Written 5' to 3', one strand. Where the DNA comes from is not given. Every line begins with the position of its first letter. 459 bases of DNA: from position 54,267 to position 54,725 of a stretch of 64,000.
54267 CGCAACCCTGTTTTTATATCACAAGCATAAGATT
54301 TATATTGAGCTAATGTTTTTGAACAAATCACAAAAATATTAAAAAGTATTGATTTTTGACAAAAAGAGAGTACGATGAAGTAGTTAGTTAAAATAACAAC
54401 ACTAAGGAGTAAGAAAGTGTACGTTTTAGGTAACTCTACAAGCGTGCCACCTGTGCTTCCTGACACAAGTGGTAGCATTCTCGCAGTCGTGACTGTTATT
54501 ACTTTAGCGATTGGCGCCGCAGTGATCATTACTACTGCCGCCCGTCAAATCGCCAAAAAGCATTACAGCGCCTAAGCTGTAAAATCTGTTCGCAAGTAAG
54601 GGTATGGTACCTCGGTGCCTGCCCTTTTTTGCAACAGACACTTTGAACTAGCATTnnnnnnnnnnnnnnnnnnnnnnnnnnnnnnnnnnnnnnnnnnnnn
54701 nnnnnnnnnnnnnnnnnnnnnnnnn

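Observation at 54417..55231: A 52-aa gene that is almost nothing but a sorting signal, directly upstream of a sortase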

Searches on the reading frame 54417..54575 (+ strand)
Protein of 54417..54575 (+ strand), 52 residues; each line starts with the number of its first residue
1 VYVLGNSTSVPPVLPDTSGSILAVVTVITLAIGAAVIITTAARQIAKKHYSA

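Call 4: search_protein_families(library=pfam, proteins=[window:54417-54575:+], max_evalue=0.01)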
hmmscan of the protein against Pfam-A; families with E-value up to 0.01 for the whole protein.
window:54417-54575:+ (52 aa): 0 families

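Call 5: find_homologous_proteins(query=window:54417-54575:+, max_evalue=10)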
Query window:54417-54575:+ (52 aa): 3 proteins with E <= 10 among 3 candidates.
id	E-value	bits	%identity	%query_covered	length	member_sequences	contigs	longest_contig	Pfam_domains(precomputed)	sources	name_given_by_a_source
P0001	2.7e-23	97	100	100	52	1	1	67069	-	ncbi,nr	ncbi:MAG TPA: hypothetical protein VFO38_03545 [Candidatus Saccharimonadales bacterium]|nr:hypotheti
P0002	8.2e-19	83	85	100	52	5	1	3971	-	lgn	-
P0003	1.6e-17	79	79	100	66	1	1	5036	-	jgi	jgi:hypothetical protein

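Call 8: find_encoding_contigs(protein=P0002, flank=5000)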
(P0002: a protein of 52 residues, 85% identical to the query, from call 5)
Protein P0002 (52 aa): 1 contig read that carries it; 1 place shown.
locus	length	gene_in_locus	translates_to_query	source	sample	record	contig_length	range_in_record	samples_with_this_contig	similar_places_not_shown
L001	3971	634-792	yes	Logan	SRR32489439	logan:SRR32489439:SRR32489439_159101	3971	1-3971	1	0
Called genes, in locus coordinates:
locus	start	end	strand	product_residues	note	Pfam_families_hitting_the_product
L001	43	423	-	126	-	-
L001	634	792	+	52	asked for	-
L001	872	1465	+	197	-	PF04203:Sortase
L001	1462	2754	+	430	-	PF13506:Glyco_transf_21, PF03142:Chitin_synth_2 (faint), PF01644:Chitin_synth_1 (faint), PF10111:Glyco_tranf_2_2 (faint), PF13641:Glyco_tranf_2_3, PF00535:Glycos_transf_2, PF13632:Glyco_trans_2_3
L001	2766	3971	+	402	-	?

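Call 9: find_encoding_contigs(protein=P0003, flank=5000)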
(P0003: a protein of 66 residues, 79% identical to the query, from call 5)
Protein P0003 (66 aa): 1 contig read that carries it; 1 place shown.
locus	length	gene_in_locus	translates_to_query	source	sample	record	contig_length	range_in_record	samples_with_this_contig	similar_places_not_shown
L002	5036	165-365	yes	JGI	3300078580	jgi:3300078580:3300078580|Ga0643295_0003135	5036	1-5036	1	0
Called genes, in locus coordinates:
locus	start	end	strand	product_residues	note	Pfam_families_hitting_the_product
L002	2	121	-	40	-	?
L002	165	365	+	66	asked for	-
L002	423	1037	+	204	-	PF04203:Sortase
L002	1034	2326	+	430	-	PF13506:Glyco_transf_21, PF03142:Chitin_synth_2 (faint), PF10111:Glyco_tranf_2_2, PF13641:Glyco_tranf_2_3, PF00535:Glycos_transf_2, PF13632:Glyco_trans_2_3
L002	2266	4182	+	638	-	PF01522:Polysacc_deac_1, PF10096:DUF2334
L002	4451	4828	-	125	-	PF00072:Response_reg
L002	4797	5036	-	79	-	?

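Call 14: search_protein_families(library=ncbifam, proteins=[window:54417-54575:+], max_evalue=1)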
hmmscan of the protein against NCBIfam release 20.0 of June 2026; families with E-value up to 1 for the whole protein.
window:54417-54575:+ (52 aa): 0 families

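Call 30: search_protein_families(library=ncbifam, alignment_id=A3, max_evalue=0.1)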
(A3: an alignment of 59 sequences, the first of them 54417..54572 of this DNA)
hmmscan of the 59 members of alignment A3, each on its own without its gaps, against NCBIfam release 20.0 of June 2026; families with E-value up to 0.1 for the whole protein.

A. member 1, window:54417-54572:+ (52 aa): 0 families

B. families by the number of members that match (of 59 scanned): 21 families
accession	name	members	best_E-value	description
TIGR01167.1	LPXTG_anchor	23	0.00031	LPXTG cell wall anchor domain-containing protein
NF033846.1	Rumino_NPXTG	8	0.0071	NPXTG-anchored protein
NF033073.1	LPXTG_double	6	0.012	doubled motif LPXTG anchor domain-containing protein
NF058583.1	LAXTG_small_WW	2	0.00073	LAXTG motif-containing small protein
NF053819.1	EF0750_LPXTG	2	0.0057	EF2685/EF0750 family sortase-dependent surface protein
NF038303.1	EPS_HpsB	2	0.009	hormogonium polysaccharide secretion pseudopilin HpsB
NF046005.2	near_gluc_PtsG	2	0.03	MPN207a family PTS transporter accessory protein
TIGR04402.2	mob_CxxC_CxxC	2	0.052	mobilome CxxCx(11)CxxC protein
NF010229.0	PRK13682.1-4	1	0.0055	hypothetical protein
NF040514.1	CAL67264_fam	1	0.0061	CAL67264 family membrane protein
NF049871.2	cytotoxin_MakA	1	0.0085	alpha-pore-forming cytotoxin MakA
NF040949.1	minchrom_main_MCM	1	0.022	minichromosome maintenance protein MCM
NF011359.0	PRK14777.1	1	0.024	lipoprotein signal peptidase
NF004511.1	PRK05852.1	1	0.024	FadD7 family fatty acid--CoA ligase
NF051874.1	PVV_CTERM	1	0.027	PVV-CTERM domain-containing choice-of-anchor G protein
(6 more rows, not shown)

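Call 31: search_protein_families(library=pfam, alignment_id=A3, max_evalue=0.1)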
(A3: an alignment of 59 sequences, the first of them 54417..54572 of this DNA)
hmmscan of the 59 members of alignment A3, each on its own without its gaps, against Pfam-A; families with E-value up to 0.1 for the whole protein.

A. member 1, window:54417-54572:+ (52 aa): 0 families

B. families by the number of members that match (of 59 scanned): 15 families
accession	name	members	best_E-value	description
PF00746.26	Gram_pos_anchor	30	0.00024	LPXTG cell wall anchor motif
PF02656.20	DUF202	7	0.0035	Domain of unknown function (DUF202)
PF11773.13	ComGE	2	0.013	Competence system putative prepilin ComGE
PF06779.20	MFS_4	1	0.0064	Uncharacterised MFS-type transporter YbfB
PF12555.13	SteA-like_C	1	0.0066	SteA-like C-terminal domain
PF20712.2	CyanoTRADDas_TM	1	0.0075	Cyanobacterial TRADD-N associated 2-Transmembrane domain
PF07666.16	MpPF26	1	0.013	M penetrans paralogue family 26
PF11346.13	DUF3149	1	0.015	Protein of unknown function (DUF3149)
PF03729.18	DUF308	1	0.024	Short repeat of unknown function (DUF308)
PF11384.13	DUF3188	1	0.029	Protein of unknown function (DUF3188)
PF01006.25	HCV_NS4a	1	0.051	Hepatitis C virus non-structural protein NS4a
PF14007.11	YtpI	1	0.054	YtpI-like protein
PF13491.11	FtsK_4TM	1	0.055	4TM region of DNA translocase FtsK/SpoIIIE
PF20256.3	MoCoBD_2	1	0.059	Molybdopterin cofactor-binding domain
PF05512.16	AWPM-19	1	0.072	AWPM-19-like family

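Call 32: find_homologous_proteins(query=A3, max_evalue=0.001)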
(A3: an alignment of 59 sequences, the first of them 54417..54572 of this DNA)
Query A3 (59 sequences) (52 aa, profile of the alignment): 173 proteins with E <= 0.001 among 6549 candidates; the best 120 are listed.
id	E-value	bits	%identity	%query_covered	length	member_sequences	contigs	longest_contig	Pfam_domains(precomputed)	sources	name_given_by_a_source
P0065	1.1e-18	84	40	75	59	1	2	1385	-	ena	-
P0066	3.2e-18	83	40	100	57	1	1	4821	-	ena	-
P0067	8.1e-18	82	41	77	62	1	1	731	-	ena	-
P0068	4.2e-17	79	41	83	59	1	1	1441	-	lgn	-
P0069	1.0e-16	78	46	77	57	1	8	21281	-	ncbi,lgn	-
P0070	2.6e-16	77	47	92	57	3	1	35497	-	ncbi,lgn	-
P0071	2.5e-15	74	51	69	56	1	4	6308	-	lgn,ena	-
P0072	2.7e-15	73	33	50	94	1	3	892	-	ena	-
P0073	4.5e-15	73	41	88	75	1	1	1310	-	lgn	-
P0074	7.4e-15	72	-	-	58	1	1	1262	-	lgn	-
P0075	1.2e-14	71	46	54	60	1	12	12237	-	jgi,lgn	jgi:hypothetical protein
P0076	1.5e-14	71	43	96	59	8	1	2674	-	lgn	-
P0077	1.8e-14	71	35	88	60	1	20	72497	-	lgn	-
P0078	1.8e-14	71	40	92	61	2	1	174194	-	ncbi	ncbi:MAG: hypothetical protein ABIQ04_02810 [Candidatus Saccharimonadales bacterium]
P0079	2.6e-14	70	-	-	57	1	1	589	-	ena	-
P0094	1.6e-13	68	42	48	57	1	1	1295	PF00746.27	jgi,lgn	jgi:hypothetical protein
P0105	4.7e-13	66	39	71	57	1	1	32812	PF00746.27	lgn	-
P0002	1.6e-12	65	85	100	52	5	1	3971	-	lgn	-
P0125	5.2e-12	63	-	-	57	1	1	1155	PF00746.27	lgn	-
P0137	1.1e-11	62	-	-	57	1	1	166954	PF00746.27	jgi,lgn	jgi:LPXTG-motif cell wall-anchored protein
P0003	2.6e-11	61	79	100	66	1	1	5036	-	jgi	jgi:hypothetical protein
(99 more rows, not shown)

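Call 40: search_protein_representatives(alignment_id=A4)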
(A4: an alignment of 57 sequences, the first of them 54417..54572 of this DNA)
Query: 57 sequences, 57 profile positions. Proteins with E-value up to 0.001 (for the whole library): 275; up to 1e-10: 59; up to 1e-30: 0. The best 150 are listed.
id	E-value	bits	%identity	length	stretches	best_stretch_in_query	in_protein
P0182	1.4e-17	79.1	-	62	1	1-54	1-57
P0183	1.8e-16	75.5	-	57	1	1-56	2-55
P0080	6.7e-16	73.7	-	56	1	1-57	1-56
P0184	6.8e-16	73.7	-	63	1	2-56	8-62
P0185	4.1e-15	71.2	-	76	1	1-56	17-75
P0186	5.9e-15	70.7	-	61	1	4-56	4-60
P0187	1.2e-14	69.7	-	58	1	1-57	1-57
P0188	2.1e-14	68.9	-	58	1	1-54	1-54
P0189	4.2e-14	68.0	-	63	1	1-55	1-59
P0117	7.4e-14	67.2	-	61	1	1-57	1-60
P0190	1.1e-13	66.7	-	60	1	2-57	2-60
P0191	1.1e-13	66.6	-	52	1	1-53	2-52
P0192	1.9e-13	65.9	-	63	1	1-55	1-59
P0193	2.8e-13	65.3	-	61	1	1-55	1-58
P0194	3.1e-13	65.2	-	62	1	1-57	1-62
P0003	2.4e-10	55.9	-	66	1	5-57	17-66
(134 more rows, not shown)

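Call 67: predict_structure(alignment_id=A4)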
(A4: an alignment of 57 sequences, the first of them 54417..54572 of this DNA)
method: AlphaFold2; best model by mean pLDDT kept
length: 52 residues; sequences in the alignment: 57
mean_pLDDT: 73.9   pTM: 0.41
mean pLDDT of the five models: 73.9, 73.2, 73.3, 73.2, 69.9
residues with pLDDT >= 90: 16; 70-90: 13; 50-70: 17; < 50: 6
segments of 3 or more residues with pLDDT < 50: 6-8
pLDDT, mean of each block of 10 residues (from residue 1): 48 60 87 95 83 57
secondary structure, 60 per line:
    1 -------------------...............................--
elements in order: H20-50
